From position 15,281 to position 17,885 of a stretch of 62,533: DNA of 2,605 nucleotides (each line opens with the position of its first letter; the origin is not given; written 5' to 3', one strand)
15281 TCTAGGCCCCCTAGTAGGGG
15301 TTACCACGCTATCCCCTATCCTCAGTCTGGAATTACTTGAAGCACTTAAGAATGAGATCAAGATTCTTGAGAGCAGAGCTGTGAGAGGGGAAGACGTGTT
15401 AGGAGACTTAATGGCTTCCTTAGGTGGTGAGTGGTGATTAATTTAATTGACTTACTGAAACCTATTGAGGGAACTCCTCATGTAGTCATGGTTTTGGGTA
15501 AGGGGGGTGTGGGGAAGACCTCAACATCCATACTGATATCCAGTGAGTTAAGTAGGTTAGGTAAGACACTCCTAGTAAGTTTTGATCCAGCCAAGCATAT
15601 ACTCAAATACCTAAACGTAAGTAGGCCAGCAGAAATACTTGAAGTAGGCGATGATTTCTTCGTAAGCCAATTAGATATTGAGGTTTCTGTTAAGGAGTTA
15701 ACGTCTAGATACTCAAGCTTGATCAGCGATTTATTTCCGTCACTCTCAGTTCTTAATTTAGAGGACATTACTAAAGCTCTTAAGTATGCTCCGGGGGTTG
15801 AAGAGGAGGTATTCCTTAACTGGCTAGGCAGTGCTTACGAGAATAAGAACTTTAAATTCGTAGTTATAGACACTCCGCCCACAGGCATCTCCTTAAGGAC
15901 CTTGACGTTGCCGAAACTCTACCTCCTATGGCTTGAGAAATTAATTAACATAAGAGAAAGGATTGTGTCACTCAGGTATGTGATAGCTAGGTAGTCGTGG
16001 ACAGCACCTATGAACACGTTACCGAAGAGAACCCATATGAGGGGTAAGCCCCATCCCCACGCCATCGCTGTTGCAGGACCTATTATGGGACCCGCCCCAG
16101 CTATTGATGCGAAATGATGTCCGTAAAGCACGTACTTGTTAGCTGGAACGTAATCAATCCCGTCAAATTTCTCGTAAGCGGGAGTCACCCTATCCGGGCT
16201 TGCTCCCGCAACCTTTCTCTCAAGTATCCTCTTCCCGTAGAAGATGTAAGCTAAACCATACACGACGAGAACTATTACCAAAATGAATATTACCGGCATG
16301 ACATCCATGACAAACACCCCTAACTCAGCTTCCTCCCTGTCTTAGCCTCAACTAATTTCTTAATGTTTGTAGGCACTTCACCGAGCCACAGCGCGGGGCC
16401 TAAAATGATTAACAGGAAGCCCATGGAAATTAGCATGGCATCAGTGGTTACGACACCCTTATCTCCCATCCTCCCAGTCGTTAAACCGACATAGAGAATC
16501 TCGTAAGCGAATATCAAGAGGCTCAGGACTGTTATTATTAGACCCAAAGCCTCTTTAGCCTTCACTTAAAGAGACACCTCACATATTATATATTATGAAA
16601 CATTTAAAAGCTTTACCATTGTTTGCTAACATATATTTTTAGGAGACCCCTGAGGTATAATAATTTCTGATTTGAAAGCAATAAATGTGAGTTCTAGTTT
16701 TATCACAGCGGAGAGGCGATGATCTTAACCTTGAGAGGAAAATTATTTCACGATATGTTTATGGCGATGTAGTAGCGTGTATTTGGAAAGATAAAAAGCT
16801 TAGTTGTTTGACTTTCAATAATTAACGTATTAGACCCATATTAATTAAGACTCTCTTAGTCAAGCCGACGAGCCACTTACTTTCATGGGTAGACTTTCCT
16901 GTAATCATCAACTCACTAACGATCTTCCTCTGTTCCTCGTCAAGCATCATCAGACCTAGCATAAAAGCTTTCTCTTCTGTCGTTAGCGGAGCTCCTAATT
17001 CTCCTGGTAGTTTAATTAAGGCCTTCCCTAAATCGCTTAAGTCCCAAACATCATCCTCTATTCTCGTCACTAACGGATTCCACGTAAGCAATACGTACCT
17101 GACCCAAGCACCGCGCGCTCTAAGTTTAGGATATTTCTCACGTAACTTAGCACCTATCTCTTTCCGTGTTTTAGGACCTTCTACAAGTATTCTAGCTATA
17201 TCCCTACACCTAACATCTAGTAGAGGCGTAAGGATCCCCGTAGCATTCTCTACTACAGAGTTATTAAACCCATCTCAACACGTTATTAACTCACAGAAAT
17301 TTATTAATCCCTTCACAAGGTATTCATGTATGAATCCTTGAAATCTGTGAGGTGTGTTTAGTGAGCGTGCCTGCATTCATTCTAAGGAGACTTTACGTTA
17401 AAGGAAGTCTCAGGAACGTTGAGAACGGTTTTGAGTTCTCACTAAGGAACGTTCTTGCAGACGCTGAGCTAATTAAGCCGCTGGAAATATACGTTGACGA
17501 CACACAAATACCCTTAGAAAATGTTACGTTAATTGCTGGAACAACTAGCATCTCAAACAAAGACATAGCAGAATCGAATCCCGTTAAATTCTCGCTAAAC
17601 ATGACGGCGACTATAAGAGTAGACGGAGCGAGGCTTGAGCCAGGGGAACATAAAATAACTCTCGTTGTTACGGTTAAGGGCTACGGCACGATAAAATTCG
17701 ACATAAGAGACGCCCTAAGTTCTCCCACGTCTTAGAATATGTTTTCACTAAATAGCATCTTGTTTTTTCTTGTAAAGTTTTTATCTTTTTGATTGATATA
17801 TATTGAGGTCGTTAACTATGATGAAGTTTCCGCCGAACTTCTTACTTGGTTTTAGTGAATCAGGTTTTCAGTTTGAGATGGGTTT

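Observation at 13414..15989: A ~2.57-kb inversion with a 7-bp inverted microhomology cuts both cstA and an arsA/get3-like ATPase gene into reciprocal halves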

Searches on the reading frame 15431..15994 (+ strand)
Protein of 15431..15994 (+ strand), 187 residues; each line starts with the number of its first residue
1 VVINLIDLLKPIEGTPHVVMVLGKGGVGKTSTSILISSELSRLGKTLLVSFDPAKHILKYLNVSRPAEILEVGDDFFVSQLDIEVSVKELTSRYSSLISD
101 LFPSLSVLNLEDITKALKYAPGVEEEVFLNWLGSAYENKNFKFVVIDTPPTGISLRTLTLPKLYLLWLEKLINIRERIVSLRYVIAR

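Call 6: search_protein_families(library=pfam, proteins=[window:15431-15994:+], max_evalue=0.01)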
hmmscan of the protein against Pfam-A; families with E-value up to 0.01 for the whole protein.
window:15431-15994:+ (187 aa): 8 families
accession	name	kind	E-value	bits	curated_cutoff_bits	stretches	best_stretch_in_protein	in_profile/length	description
PF02374.21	ArsA_ATPase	-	2.8e-28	99.5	24.3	1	18-182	3-166/305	Anion-transporting ATPase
PF13614.12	AAA_31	-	1.6e-09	38.4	27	1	20-151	6-128/177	AAA domain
PF01656.29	CbiA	-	0.00051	20.4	25.4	1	19-59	2-43/125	CobQ/CobB/MinD/ParA nucleotide binding domain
PF10609.15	ParA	-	0.0018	18.2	27.1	0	18-46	5-34/246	NUBPL iron-transfer P-loop NTPase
PF13479.12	AAA_24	-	0.0042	17.4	27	0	17-148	3-72/195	AAA domain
PF00142.24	Fer4_NifH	-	0.0053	16.7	25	1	19-55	3-40/271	4Fe-4S iron sulfur cluster binding proteins, NifH/frxC family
PF20720.3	nSTAND3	-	0.0055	16.8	27.2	1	17-89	18-87/155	Novel STAND NTPase 3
PF07693.20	KAP_NTPase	-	0.0066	16.2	20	0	4-55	7-60/293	KAP family P-loop domain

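Call 14: find_encoding_contigs(protein=window:15434-15994:+, flank=10000, max_places=10)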
Protein window:15434-15994:+ (186 aa): 2 contigs read that carry it; 2 places shown.
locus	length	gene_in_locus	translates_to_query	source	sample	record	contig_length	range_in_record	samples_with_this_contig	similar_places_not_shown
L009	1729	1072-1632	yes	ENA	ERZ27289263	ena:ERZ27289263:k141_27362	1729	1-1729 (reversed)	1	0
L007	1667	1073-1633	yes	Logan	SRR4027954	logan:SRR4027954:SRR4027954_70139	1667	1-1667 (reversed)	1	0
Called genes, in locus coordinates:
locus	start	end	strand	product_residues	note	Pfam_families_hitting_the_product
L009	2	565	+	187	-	?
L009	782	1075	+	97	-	PF25952:DUF7990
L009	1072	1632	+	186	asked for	PF02374:ArsA_ATPase, PF13614:AAA_31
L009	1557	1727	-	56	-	?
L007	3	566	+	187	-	?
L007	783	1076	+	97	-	PF25952:DUF7990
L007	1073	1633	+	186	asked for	PF02374:ArsA_ATPase, PF13614:AAA_31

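Call 27: list_cluster_members(proteins=[P0001, window:15434-15994:+, window:15144-15437:+, window:12351-13007:-, L001:12342-13301:+])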
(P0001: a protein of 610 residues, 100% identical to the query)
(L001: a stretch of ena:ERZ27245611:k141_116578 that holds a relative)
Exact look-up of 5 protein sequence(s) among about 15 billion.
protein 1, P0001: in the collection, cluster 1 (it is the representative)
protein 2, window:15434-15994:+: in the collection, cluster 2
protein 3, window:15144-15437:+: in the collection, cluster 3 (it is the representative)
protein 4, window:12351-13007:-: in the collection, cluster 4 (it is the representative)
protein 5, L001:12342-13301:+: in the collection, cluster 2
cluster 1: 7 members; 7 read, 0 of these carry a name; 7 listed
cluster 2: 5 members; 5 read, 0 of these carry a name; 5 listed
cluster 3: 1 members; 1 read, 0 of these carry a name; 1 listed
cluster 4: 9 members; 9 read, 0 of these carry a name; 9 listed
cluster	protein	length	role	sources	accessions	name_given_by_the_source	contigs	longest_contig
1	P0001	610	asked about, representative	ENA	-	-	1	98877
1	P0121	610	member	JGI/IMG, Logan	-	-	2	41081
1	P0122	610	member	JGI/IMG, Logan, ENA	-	-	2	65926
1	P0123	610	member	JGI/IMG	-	-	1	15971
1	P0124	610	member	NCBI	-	-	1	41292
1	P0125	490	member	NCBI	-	-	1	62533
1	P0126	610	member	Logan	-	-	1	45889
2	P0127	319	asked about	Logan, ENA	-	-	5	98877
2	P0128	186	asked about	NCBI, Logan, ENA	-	-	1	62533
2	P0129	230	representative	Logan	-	-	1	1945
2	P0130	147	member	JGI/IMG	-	-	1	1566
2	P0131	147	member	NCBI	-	-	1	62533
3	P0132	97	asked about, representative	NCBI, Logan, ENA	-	-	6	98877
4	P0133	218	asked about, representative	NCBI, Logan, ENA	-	-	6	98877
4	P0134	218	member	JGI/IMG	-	-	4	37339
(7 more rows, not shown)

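Call 28: find_encoding_contigs(protein=P0129, flank=3000, max_places=10)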
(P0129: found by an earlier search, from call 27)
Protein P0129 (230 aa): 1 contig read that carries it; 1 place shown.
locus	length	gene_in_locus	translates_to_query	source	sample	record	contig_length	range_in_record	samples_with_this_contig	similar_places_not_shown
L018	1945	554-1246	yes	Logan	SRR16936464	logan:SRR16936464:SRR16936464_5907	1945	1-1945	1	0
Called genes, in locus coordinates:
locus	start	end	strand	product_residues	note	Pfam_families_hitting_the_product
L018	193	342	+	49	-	-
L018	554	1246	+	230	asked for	PF02374:ArsA_ATPase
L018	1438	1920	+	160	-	-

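Call 34: find_encoding_contigs(protein=P0130, flank=3000, max_places=10)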
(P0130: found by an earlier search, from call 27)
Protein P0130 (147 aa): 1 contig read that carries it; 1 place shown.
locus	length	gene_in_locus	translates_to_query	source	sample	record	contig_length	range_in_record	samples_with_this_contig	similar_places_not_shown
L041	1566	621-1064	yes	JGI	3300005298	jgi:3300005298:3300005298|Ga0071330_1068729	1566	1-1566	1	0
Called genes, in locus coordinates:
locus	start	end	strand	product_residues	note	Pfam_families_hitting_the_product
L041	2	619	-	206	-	?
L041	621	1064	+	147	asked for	PF02374:ArsA_ATPase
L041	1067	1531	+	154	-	-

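Call 40: search_protein_families(library=ncbifam, proteins=[P0127], max_evalue=0.001)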
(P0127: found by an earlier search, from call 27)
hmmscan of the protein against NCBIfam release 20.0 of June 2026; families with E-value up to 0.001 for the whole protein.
P0127 (319 aa): 9 families
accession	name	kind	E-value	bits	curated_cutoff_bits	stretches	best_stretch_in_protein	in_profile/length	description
TIGR00345.1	GET3_arsA_TRC40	subfamily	3e-38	132.1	135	1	19-270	1-250/299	TRC40/GET3/ArsA family transport-energizing ATPase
NF041417.1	ArsA_halo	exception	5.6e-18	65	800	2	5-161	324-483/617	arsenical pump-driving ATPase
TIGR04291.1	arsen_driv_ArsA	equivalog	2.7e-17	62.7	650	1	15-265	3-236/565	arsenical pump-driving ATPase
NF050088.1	Get3_fold_NosAFP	equivalog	1e-07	31.2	325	1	17-233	4-225/364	Get3/ArsA fold putative tail anchor-mediating ATPase NosAFP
NF053621.1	ATPseBagBMYCTU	equivalog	1.2e-07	31.2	521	1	15-163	12-164/371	ATPase BagB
TIGR01968.1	minD_bact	equivalog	6.8e-05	22.3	212.9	0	17-51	4-39/261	septum site-determining protein MinD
NF041546.1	ParA_partition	equivalog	0.00021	20.9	180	0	21-99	6-83/203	ParA family partition ATPase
TIGR01969.1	minD_arch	subfamily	0.00084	18.6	201.75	0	17-48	3-34/251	cell division ATPase MinD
NF008079.0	PRK10818.1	equivalog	0.00098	18.5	508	0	17-53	5-42/270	septum site-determining protein MinD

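Call 50: find_encoding_contigs(protein=P0124, flank=10000, max_places=5)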
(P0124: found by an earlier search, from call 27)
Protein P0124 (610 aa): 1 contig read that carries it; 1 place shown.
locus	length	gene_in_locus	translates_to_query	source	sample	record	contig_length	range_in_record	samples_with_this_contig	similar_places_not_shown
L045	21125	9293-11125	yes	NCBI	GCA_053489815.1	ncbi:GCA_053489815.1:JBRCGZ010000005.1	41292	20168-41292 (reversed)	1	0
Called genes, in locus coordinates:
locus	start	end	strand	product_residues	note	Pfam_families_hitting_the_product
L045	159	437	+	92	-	-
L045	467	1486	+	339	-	PF01087:GalP_UDP_transf, PF16285:DUF4931_N (weak), PF02744:GalP_UDP_tr_C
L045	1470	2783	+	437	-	PF10509:GalKase_gal_bdg, PF00288:GHMP_kinases_N, PF08544:GHMP_kinases_C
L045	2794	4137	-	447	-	PF00083:Sugar_tr, PF07690:MFS_1, PF11700:ATG22 (weak), PF07690:MFS_1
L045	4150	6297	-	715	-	PF05691:Raffinose_syn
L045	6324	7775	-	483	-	PF00232:Glyco_hydro_1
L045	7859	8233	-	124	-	PF19906:CGDB (weak), PF25653:HMG-CoA_red_N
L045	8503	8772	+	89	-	-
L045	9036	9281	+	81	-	-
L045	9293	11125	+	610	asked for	PF02554:CstA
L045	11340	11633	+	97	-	PF25952:DUF7990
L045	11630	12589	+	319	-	PF02374:ArsA_ATPase, PF13614:AAA_31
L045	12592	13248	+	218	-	-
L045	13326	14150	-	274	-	PF03807:F420_oxidored, PF14748:P5CR_dimer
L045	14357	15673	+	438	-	PF13433:Peripla_BP_5, PF13458:Peripla_BP_6, PF01094:ANF_receptor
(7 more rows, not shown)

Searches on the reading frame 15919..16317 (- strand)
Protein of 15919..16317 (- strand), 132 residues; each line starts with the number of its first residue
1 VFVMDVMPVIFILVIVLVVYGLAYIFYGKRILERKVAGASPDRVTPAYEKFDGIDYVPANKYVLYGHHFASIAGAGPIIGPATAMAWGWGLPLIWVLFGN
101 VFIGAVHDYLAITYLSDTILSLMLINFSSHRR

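Call 6: search_protein_families(library=pfam, proteins=[window:15919-16317:-], max_evalue=0.01)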
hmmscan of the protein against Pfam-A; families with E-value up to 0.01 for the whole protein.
window:15919-16317:- (132 aa): 1 family
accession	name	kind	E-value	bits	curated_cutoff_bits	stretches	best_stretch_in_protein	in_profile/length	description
PF02554.20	CstA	-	7.3e-37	127.7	27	1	10-113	3-105/560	Carbon starvation protein CstA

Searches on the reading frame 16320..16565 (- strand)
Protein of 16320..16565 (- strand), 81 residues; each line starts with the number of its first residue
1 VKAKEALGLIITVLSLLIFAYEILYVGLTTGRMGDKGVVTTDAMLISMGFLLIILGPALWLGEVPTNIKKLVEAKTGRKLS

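Call 6: search_protein_families(library=pfam, proteins=[window:16320-16565:-], max_evalue=0.01)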
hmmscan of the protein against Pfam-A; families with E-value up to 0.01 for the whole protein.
window:16320-16565:- (81 aa): 0 families

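Call 26: find_encoding_contigs(protein=window:16320-16565:-, flank=3000, max_places=10)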
Protein window:16320-16565:- (81 aa): 3 contigs read that carry it; 2 places shown.
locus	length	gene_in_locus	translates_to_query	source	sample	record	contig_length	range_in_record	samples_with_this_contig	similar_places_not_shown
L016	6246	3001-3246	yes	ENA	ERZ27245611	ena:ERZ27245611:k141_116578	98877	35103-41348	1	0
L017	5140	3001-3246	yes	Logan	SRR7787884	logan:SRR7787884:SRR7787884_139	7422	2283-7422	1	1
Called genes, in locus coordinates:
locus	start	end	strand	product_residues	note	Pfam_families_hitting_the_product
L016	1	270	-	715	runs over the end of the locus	PF05691:Raffinose_syn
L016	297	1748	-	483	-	PF00232:Glyco_hydro_1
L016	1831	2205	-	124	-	PF19906:CGDB (weak), PF25653:HMG-CoA_red_N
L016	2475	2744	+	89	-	-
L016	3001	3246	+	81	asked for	-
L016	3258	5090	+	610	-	PF02554:CstA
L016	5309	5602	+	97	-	PF25952:DUF7990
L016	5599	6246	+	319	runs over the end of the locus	PF02374:ArsA_ATPase, PF13614:AAA_31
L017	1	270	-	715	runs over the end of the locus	PF05691:Raffinose_syn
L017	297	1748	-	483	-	PF00232:Glyco_hydro_1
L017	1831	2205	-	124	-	PF19906:CGDB (weak), PF25653:HMG-CoA_red_N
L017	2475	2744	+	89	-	-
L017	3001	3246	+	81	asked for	-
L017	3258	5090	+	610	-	PF02554:CstA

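Call 40: search_protein_families(library=ncbifam, proteins=[window:16320-16565:-], max_evalue=0.001)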
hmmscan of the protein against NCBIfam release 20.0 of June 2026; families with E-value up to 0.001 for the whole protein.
window:16320-16565:- (81 aa): 0 families

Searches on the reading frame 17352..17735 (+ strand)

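Call 48: search_protein_families(library=pfam, proteins=[window:17352-17735:+], max_evalue=0.0001)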
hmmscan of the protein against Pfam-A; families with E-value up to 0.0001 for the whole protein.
window:17352-17735:+ (127 aa): 2 families
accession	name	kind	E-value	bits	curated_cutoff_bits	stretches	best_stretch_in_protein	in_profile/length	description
PF25653.1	HMG-CoA_red_N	-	2.6e-24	86.4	27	1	10-122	1-114/115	Hydroxymethylglutaryl-CoA reductase, N-terminal domain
PF19906.4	CGDB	-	8.7e-07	29.2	27.6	1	16-108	7-108/112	C-glycoside deglycosidase beta subunit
